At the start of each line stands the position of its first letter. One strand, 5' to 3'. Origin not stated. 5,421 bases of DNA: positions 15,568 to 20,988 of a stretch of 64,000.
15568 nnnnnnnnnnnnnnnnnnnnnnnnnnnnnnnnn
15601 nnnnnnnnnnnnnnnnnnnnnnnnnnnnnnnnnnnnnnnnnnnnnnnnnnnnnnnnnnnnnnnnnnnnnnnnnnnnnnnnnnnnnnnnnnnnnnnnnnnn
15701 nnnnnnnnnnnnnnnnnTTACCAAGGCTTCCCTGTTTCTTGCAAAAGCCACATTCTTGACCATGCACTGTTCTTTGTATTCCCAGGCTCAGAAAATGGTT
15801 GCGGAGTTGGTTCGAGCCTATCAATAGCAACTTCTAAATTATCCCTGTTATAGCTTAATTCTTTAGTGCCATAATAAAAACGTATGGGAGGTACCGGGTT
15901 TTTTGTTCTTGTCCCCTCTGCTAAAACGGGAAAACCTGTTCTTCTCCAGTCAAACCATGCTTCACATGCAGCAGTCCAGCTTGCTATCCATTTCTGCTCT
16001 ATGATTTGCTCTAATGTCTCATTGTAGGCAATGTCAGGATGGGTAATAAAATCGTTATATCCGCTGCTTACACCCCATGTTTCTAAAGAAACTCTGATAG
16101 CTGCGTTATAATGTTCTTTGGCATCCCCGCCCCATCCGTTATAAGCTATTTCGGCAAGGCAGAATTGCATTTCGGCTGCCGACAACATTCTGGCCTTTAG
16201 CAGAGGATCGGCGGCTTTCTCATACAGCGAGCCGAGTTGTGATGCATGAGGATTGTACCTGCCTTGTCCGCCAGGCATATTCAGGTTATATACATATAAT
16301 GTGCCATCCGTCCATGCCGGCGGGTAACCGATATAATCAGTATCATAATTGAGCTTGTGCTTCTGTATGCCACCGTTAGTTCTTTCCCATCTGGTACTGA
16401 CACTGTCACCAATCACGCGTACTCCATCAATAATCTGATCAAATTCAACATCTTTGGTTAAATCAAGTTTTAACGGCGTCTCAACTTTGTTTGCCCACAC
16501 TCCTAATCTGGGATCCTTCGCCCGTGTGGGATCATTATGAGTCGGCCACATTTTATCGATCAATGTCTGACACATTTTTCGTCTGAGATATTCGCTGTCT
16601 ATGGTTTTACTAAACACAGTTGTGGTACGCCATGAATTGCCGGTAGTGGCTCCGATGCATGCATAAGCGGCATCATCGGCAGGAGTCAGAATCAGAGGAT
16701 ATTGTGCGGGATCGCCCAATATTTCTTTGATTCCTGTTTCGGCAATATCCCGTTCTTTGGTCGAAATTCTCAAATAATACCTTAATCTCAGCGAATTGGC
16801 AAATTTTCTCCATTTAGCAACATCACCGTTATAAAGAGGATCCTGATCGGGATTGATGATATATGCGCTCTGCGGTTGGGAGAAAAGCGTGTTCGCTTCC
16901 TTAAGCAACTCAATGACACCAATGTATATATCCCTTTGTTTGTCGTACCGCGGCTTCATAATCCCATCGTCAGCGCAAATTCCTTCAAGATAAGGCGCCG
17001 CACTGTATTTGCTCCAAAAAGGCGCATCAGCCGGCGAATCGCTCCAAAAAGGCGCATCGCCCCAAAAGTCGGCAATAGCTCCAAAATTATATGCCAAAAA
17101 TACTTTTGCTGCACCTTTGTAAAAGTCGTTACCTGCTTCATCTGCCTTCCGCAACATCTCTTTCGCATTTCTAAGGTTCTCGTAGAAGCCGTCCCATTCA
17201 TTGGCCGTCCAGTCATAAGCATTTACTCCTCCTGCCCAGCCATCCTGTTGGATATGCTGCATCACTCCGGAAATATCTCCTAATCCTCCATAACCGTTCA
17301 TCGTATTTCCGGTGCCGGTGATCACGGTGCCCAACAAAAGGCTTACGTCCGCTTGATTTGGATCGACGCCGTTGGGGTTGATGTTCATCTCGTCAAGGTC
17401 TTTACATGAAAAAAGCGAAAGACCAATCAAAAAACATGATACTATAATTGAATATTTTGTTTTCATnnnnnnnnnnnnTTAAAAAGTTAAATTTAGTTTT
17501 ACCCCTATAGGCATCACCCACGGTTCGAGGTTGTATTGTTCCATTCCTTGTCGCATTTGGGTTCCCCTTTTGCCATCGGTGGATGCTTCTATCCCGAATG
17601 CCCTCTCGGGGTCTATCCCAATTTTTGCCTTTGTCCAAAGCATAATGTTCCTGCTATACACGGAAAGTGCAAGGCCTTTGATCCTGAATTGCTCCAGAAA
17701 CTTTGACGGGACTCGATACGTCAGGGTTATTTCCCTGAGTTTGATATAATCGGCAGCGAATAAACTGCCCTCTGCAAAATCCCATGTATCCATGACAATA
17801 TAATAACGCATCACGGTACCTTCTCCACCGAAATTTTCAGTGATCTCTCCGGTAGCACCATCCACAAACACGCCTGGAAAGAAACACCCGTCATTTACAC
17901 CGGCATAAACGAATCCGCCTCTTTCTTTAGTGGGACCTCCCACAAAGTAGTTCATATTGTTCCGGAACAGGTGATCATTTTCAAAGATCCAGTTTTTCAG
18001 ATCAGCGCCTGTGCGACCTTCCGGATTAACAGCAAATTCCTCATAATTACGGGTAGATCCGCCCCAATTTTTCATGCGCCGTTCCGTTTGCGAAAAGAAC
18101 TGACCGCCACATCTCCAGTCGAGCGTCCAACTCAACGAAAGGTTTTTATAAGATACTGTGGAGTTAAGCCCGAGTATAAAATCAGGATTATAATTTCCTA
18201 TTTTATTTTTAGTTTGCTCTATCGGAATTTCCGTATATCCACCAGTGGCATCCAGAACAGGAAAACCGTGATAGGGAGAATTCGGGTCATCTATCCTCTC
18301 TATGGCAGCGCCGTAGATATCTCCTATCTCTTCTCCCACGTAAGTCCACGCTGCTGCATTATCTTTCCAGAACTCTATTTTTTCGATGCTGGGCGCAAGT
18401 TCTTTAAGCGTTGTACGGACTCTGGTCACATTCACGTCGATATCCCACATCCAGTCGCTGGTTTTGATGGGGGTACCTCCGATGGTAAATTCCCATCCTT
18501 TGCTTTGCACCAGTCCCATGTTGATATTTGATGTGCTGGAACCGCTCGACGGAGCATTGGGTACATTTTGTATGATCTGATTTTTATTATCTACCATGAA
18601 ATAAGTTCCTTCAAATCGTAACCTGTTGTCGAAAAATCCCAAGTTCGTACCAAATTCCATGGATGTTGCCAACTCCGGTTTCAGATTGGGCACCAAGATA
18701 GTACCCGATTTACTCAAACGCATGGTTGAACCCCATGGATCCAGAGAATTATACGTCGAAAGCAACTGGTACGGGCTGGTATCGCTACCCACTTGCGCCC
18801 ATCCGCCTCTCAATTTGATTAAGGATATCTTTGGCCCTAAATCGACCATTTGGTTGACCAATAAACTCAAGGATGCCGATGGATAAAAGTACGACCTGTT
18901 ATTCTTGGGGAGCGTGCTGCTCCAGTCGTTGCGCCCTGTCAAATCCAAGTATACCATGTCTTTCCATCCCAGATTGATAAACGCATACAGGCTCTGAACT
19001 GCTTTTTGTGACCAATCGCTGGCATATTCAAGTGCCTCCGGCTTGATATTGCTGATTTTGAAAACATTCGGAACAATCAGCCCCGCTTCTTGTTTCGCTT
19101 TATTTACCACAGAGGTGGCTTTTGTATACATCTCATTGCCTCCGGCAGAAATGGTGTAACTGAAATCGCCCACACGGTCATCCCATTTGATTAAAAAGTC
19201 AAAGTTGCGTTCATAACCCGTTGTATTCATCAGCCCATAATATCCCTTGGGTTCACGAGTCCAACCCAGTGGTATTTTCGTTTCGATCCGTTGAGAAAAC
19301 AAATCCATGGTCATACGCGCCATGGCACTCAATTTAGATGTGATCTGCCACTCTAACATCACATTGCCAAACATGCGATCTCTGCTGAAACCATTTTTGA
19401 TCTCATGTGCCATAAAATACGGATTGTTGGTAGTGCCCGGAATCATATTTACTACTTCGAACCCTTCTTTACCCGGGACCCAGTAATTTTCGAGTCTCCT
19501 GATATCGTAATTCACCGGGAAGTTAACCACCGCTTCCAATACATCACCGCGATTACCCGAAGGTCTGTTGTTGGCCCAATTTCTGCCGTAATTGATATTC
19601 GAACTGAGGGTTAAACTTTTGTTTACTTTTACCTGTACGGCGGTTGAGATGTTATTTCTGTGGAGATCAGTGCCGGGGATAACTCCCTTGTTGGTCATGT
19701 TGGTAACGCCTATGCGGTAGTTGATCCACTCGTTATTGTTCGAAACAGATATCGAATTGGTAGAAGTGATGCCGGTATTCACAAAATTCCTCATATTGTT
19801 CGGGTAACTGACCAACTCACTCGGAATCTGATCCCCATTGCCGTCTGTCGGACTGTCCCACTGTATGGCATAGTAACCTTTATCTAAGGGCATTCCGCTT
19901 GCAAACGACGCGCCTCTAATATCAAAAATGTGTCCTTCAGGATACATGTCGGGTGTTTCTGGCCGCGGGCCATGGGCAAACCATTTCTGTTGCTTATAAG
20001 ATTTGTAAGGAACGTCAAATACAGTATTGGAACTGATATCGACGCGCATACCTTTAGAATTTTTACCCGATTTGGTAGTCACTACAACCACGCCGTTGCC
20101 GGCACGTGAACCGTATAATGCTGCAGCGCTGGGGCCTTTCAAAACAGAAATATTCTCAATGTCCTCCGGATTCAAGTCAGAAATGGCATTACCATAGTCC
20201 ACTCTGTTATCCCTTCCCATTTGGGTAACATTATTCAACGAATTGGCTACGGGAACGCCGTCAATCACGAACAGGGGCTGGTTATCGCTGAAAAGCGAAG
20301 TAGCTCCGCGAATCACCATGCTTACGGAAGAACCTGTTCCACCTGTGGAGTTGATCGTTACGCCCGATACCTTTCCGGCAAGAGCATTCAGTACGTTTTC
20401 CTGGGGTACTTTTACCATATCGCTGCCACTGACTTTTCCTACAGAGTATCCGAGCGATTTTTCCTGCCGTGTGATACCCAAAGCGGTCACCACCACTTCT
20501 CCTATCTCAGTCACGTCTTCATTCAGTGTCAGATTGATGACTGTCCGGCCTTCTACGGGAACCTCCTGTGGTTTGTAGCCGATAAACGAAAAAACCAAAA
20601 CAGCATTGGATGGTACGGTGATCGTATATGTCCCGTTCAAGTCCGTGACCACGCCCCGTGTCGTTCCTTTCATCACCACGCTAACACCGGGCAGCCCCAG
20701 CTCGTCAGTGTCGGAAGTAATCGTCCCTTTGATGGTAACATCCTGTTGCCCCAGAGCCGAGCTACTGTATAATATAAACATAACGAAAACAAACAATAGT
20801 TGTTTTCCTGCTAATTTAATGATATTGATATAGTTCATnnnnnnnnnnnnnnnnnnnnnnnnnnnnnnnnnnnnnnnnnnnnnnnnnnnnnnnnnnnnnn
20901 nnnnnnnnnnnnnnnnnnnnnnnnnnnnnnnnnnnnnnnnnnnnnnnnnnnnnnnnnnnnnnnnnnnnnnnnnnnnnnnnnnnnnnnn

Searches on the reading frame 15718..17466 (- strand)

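Call 4: search_protein_families(library=pfam, proteins=[window:15718-17466:-])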
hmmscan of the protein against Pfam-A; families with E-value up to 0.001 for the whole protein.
window:15718-17466:- (582 aa): 2 families
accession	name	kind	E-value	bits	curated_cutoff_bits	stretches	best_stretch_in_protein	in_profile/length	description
PF12771.13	SusD-like_2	-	8.9e-67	226.2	27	3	418-532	295-414/415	Starch-binding associating with outer membrane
PF12741.13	SusD-like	-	5.6e-37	128.3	27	3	167-268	138-238/495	Susd and RagB outer membrane lipoprotein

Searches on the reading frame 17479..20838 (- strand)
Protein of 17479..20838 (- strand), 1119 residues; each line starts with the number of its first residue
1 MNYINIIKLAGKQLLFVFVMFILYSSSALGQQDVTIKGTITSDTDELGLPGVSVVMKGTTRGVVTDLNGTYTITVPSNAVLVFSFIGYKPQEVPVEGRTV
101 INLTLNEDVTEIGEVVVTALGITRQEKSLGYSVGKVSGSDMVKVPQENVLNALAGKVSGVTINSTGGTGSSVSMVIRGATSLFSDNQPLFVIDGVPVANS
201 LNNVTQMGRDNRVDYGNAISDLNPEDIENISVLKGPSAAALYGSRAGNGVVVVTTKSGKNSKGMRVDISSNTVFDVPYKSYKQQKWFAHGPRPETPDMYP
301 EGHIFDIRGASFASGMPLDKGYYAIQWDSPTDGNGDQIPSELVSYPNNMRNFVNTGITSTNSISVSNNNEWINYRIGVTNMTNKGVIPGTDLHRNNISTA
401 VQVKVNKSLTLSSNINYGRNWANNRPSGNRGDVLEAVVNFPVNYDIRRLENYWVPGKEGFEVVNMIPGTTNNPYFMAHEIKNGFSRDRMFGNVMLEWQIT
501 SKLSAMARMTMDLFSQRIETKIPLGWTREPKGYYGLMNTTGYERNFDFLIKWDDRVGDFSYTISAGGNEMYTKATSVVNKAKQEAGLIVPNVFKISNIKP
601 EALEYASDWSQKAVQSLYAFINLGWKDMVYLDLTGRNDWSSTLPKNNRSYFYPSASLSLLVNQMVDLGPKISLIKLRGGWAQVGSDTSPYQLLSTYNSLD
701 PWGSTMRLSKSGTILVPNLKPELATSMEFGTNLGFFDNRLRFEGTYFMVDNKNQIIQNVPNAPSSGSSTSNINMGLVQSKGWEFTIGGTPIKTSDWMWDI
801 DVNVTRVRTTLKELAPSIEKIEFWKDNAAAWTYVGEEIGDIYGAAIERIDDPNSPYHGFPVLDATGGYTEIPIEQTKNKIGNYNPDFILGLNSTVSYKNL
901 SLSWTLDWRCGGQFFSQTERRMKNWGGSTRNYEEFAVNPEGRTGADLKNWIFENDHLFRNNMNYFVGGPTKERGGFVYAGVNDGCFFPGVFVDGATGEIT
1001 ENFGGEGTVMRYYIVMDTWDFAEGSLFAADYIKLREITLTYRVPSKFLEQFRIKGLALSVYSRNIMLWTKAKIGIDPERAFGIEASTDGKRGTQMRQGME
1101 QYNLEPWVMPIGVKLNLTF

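Call 4: search_protein_families(library=pfam, proteins=[window:17479-20838:-])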
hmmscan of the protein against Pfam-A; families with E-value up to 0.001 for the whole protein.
window:17479-20838:- (1119 aa): 4 families
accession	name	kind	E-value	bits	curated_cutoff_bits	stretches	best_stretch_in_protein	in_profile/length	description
PF07715.20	Plug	-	2.6e-18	66.9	23.9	1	128-250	4-107/107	TonB-dependent Receptor Plug Domain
PF13715.12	CarbopepD_reg_2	-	1.3e-17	64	32.2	1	36-117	1-88/88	CarboxypepD_reg-like domain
PF00593.30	TonB_dep_Rec_b-barrel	-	5.5e-16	59.9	27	1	456-810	102-351/436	TonB dependent receptor-like, beta-barrel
PF13620.12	CarboxypepD_reg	-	6.9e-09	36.4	32.3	1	35-105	1-81/82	Carboxypeptidase regulatory-like domain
